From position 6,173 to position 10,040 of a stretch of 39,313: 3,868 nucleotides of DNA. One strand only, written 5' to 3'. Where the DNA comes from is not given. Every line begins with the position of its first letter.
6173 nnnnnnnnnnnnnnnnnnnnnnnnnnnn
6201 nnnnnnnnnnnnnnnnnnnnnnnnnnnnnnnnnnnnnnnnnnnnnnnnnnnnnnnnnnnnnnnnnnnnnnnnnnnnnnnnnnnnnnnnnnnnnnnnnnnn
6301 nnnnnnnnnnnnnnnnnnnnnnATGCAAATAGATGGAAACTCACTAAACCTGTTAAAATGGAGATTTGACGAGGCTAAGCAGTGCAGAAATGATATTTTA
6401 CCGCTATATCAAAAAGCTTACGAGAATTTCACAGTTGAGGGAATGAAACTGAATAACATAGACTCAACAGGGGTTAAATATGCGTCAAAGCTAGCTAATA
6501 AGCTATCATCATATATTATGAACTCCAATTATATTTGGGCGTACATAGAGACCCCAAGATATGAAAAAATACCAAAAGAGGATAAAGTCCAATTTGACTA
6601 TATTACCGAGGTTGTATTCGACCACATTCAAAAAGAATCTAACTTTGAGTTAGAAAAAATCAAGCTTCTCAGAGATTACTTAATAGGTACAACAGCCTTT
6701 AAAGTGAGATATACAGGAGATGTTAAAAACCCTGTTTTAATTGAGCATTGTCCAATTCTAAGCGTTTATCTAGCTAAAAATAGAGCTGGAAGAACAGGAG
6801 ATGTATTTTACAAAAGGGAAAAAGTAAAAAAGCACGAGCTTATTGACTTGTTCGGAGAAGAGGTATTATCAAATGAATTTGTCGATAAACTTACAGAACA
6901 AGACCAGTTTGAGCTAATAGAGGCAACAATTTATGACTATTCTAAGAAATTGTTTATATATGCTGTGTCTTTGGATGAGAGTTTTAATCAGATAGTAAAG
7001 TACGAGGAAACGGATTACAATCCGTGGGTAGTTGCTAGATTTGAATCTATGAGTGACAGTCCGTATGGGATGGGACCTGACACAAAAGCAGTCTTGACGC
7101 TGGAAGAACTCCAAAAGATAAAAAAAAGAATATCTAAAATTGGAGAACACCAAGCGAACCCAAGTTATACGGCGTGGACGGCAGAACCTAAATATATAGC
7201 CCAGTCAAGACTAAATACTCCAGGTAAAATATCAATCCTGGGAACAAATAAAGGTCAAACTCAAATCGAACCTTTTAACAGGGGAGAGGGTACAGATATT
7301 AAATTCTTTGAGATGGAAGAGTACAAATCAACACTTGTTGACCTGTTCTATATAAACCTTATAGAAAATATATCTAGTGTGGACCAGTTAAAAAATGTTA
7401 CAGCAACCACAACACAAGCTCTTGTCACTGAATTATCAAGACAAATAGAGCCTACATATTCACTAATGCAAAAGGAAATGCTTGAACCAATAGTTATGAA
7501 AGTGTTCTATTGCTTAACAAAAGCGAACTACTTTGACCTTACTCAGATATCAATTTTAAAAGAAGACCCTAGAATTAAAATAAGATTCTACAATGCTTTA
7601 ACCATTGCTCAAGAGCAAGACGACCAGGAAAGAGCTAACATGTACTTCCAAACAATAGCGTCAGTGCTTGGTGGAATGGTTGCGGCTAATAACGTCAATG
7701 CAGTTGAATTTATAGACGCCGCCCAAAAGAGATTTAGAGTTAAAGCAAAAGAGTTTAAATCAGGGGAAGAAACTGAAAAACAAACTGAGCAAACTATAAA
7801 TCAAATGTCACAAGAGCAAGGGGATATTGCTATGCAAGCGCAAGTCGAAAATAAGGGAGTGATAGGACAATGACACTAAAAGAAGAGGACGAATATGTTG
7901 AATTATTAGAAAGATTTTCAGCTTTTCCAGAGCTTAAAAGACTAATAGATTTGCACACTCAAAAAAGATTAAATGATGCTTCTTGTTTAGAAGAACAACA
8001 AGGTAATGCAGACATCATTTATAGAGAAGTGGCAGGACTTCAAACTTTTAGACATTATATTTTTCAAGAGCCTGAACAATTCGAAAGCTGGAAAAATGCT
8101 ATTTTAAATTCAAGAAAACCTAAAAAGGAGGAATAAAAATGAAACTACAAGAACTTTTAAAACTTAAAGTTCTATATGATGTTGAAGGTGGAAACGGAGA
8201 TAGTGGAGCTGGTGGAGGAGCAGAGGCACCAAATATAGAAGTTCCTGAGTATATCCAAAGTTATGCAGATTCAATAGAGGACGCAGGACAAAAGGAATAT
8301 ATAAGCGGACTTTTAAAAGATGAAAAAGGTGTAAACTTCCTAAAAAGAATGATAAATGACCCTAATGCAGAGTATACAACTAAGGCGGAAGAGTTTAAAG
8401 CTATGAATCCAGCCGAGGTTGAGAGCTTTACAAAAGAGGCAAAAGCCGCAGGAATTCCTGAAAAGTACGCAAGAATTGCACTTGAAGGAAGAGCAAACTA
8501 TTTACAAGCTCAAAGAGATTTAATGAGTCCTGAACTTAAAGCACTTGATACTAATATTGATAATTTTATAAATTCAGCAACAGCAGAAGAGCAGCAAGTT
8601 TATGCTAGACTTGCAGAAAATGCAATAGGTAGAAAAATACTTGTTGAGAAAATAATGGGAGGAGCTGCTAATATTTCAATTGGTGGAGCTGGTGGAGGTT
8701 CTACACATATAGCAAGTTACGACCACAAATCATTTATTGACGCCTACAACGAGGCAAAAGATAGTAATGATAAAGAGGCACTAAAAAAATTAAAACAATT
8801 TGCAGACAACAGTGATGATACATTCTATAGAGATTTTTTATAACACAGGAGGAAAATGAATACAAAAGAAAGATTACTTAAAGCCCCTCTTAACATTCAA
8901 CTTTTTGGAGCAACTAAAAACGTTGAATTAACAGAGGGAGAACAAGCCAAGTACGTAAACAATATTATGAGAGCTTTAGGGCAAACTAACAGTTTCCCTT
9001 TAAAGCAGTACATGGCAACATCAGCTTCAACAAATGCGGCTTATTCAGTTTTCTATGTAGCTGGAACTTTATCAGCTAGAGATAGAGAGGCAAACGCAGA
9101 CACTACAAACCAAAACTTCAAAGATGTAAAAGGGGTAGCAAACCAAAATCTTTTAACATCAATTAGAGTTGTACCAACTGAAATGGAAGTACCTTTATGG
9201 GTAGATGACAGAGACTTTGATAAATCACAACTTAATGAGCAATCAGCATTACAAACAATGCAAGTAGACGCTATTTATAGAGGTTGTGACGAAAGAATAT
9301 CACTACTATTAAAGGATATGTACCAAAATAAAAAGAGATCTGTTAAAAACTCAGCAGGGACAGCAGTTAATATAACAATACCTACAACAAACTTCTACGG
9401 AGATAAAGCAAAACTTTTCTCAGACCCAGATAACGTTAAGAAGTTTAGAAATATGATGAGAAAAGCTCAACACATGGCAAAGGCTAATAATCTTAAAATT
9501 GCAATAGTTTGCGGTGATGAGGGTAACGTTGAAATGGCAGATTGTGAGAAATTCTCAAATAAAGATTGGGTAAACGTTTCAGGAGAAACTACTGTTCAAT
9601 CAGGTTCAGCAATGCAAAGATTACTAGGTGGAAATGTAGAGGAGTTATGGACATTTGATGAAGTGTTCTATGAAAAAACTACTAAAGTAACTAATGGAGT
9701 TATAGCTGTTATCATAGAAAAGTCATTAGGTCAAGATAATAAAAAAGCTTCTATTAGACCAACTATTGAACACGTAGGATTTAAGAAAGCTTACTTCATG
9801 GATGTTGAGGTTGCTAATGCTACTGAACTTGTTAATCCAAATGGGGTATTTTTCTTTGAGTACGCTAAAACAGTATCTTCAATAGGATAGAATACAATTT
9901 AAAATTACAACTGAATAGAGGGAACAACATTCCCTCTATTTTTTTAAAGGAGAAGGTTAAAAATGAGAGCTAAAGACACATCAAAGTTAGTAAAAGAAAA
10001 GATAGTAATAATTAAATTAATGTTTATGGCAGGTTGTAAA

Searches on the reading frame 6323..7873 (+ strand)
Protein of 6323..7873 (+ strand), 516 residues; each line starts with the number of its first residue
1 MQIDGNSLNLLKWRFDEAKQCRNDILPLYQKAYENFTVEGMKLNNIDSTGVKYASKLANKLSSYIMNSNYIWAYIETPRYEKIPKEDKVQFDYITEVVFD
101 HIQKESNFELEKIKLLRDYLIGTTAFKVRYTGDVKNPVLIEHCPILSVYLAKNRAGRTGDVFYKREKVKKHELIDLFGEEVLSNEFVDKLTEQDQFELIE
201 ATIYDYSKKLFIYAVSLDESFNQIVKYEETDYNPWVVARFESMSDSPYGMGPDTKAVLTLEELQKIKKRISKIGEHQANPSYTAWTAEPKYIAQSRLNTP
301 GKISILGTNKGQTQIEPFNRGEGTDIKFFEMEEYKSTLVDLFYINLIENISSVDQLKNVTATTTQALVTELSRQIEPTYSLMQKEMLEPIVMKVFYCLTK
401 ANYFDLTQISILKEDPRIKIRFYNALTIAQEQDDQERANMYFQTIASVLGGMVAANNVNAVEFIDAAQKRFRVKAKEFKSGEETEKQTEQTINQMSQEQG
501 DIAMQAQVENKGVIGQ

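Call 14: search_protein_families(library=phrogs, max_evalue=0.001, proteins=[window:6323-7873:+])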
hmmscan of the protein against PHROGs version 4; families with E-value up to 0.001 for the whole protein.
window:6323-7873:+ (516 aa): 2 families
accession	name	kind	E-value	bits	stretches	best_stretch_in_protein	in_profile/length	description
phrog_332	-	connector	6.4e-47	161.1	1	10-509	13-535/560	head-tail adaptor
phrog_449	-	connector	1.1e-11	44.9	1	45-510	54-507/520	head-tail adaptor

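Call 22: find_related_loci(query=window:6323-7870:+, collection=viral_contigs, flank=10000)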
Query window:6323-7870:+ (516 aa) in viral_contigs; peptide patterns used: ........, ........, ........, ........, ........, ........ (x = any residue, [..] = any of these).
5 stretches matched a pattern; 2 encode a relative of the query (tblastn E <= 1e-3); 2 distinct loci.
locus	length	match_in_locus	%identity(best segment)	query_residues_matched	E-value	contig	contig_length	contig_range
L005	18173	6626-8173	99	1-516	0e+0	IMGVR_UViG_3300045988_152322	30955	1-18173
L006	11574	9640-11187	84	1-516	0e+0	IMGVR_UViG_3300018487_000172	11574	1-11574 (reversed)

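Call 23: search_dna_similar(query=window:6323-7870:+, collection=phages, mode=protein, max_rows=25)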
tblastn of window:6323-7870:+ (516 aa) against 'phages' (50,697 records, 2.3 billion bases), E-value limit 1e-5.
Records with a match: 86; places in all: 86; records where one place covers at least 80% of the query: 17.
Best place of each record, by identity: <60% 86.
By first word of the organism name: Vibrio 50; Pelagibacter 19; Pseudomonas 11; Yersinia 3; Fusobacterium 1; Methylophilales 1; Acinetobacter 1.
By host as written in the record: - 45; Candidatus Pelagibacter ubique HTCC1062 14; Pseudomonas aeruginosa PA14 5; Candidatus Pelagibacter sp. HTCC1062 3; Vibrio lentus 2; Vibrio splendidus 2; Pseudomonas sp. 2; Pseudomonas aeruginosa 2; and 11 more.
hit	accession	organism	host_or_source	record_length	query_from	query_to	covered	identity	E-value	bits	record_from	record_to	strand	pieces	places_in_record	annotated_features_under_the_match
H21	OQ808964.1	Fusobacterium phage vB_FnuS_FNU4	Fusobacterium nucleatum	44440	11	483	92%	22.7%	8e-13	77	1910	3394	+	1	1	putative portal protein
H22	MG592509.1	Vibrio phage 1.138.O._10N.261.48.A1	Vibrio lentus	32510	14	447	84%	23.6%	6e-11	71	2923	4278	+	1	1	head-to-tail joining protein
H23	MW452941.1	Methylophilales phage MEP301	Methylophilales bacterium FZCC2181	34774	28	443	81%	24.4%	2e-18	96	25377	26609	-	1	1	head-tail connector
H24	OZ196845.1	Vibrio phage PG9A-2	Seawater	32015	14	447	84%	23.3%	3e-10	69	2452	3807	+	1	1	head-tail adaptor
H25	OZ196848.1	Vibrio phage PG9A-1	Seawater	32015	14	447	84%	23.3%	3e-10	69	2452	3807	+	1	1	head-tail adaptor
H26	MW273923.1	Pelagibacter phage HTVC035P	Candidatus Pelagibacter sp. HTCC1062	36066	47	461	80%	24.0%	3e-11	72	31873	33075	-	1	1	head-tail connector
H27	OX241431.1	Vibrio phage 448O51-1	Oyster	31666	10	447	85%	22.4%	2e-7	60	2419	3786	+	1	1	head-tail connector protein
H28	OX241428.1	Vibrio phage 121E34-1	Seawater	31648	10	447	85%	22.2%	2e-8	64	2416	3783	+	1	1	head-tail connector protein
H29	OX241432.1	Vibrio phage 131E34-1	Seawater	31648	10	447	85%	22.2%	2e-8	64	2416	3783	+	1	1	head-tail connector protein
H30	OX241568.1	Vibrio phage 282E43-1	Seawater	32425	10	447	85%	22.0%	8e-8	61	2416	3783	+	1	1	head-tail connector protein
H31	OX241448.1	Vibrio phage 284E43-1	Seawater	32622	10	447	85%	22.0%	1e-7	61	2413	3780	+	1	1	head-tail connector protein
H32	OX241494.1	Vibrio phage 417E50-1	Seawater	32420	10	447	85%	22.0%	2e-7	60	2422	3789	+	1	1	head-tail connector protein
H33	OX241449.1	Vibrio phage 416E50-1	Seawater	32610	47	447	78%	23.6%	3e-7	60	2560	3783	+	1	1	head-tail connector protein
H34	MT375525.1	Pelagibacter phage Greip EXVC021P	Candidatus Pelagibacter ubique HTCC1062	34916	47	461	80%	22.8%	4e-9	66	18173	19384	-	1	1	head-tail connector protein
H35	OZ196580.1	Vibrio phage K411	Seawater and oysters mix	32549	47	447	78%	23.4%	8e-10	68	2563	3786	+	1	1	head-tail adaptor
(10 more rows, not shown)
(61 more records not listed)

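Call 24: search_dna_similar(query=window:6323-7870:+, collection=plasmids, mode=protein, max_rows=25)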
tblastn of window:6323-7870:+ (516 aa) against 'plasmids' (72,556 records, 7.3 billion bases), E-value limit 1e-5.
Records with a match: 5; places in all: 5; records where one place covers at least 80% of the query: 3.
Best place of each record, by identity: <60% 5.
By first word of the organism name: Ralstonia 2; Klebsiella 1; Legionella 1; Pseudomonas 1.
By predicted mobility (MOB-suite, as given by PLSDB): non-mobilizable 5.
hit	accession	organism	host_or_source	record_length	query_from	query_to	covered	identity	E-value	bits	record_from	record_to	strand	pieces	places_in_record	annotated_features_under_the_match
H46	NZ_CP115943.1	Ralstonia syzygii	Musa sp.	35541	46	459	80%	21.5%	7e-7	60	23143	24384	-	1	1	portal protein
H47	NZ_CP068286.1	Ralstonia syzygii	Musa balbisiana cultivar Kepok,banana ...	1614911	46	459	80%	21.5%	7e-7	60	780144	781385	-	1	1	record has no annotation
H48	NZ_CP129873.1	Klebsiella pneumoniae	Homo sapiens,whole organism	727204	19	445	83%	20.6%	2e-10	71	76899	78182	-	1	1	portal protein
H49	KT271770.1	Legionella pneumophila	water facility during outbreak of ...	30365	95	486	76%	22.2%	2e-11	74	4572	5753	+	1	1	hypothetical protein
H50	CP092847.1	Pseudomonas aeruginosa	-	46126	95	400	59%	22.0%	3e-7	61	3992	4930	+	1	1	portal protein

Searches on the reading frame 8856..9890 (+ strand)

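Call 14: search_protein_families(library=phrogs, max_evalue=0.001, proteins=[window:8856-9890:+])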
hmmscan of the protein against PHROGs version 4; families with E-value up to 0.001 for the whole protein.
window:8856-9890:+ (344 aa): 1 family
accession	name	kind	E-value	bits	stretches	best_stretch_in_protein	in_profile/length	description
phrog_3437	-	head and packaging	1.5e-07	31.9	1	25-332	7-287/294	major head protein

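Call 108: search_protein_families(library=pfam, max_evalue=0.01, proteins=[window:8856-9887:+])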
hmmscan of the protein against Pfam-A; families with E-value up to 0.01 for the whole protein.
window:8856-9887:+ (344 aa): 1 family
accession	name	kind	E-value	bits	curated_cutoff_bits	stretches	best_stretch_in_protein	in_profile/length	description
PF19821.5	Phage_capsid_2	-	0.002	17.9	25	1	30-242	6-202/293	Phage capsid protein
